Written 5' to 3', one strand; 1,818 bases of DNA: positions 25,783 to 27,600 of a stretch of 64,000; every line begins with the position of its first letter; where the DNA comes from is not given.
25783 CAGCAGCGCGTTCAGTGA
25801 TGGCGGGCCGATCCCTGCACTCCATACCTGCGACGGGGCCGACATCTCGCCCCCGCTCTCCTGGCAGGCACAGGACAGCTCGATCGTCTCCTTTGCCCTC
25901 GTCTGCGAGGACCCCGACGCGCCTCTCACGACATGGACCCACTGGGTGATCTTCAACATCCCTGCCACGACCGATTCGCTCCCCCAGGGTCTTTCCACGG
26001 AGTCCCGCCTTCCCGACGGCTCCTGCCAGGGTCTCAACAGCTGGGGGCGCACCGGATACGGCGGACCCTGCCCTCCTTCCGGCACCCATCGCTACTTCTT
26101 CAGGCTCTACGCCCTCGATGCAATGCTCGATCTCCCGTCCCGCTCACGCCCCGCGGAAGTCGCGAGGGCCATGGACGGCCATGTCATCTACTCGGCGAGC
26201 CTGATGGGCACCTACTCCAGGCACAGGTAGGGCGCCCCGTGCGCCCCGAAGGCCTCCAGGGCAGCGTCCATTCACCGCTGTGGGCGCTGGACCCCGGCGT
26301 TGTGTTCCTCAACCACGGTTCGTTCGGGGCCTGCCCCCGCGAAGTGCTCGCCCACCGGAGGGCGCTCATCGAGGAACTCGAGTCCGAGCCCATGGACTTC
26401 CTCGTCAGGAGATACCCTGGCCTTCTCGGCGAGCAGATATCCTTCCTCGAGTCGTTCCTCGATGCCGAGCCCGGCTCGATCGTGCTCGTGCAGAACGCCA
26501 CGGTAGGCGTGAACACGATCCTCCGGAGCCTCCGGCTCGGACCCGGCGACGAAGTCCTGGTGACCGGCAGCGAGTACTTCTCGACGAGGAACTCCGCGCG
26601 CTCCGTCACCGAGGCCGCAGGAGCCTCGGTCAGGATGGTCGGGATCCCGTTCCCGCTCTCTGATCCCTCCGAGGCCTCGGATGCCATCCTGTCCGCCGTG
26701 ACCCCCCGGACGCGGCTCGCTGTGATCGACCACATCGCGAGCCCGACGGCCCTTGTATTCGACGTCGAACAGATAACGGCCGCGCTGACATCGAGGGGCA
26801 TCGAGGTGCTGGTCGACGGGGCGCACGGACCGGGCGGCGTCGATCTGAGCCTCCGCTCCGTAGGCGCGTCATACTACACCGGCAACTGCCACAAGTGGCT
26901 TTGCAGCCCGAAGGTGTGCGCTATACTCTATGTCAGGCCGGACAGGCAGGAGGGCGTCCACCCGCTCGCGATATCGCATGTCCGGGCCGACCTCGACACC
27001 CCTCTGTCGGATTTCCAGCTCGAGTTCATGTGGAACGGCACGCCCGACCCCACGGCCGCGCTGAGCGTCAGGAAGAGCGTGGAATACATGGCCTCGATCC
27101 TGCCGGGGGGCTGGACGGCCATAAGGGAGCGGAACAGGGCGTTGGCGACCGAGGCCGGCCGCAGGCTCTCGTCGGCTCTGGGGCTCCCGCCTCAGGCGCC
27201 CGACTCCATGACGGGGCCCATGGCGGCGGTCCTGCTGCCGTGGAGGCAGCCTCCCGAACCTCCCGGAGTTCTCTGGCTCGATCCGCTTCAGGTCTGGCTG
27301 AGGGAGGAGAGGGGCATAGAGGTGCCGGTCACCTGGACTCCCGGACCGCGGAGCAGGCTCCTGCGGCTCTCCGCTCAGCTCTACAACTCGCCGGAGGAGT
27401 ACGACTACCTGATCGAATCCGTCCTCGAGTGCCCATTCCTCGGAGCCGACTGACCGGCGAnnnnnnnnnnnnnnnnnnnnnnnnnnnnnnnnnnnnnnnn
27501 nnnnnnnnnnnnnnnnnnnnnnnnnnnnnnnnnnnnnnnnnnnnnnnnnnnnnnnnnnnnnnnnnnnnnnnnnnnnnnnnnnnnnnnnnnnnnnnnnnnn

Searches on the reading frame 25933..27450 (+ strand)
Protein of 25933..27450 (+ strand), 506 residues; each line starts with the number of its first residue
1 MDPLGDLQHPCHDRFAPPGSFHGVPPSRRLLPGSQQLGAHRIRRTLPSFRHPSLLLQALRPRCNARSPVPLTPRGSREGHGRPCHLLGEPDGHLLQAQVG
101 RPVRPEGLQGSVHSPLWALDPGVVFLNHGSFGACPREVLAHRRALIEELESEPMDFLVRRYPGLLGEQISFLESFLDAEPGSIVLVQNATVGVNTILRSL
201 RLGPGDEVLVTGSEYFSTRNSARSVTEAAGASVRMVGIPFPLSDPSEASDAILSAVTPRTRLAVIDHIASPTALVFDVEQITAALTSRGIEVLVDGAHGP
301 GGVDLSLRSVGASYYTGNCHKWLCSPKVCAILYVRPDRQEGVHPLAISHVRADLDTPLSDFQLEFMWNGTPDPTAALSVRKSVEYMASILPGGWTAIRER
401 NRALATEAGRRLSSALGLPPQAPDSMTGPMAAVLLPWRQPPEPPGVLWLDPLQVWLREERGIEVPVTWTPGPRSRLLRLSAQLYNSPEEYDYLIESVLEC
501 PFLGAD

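Call 67: search_protein_families(library=pfam, proteins=[window:25933-27450:+], max_evalue=0.00001)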
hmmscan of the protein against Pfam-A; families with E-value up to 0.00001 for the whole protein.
window:25933-27450:+ (506 aa): 3 families
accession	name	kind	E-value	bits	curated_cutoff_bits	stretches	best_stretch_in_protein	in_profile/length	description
PF00266.25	Aminotran_5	-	2.5e-21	76.5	21.5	1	174-415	54-294/371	Aminotransferase class-V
PF01041.23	DegT_DnrJ_EryC1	-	1.8e-08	34.4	19.8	1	184-301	43-151/360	DegT/DnrJ/EryC1/StrS aminotransferase family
PF01053.26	Cys_Met_Meta_PP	-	8.4e-06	25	27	0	202-297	88-175/381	Cys/Met metabolism PLP-dependent enzyme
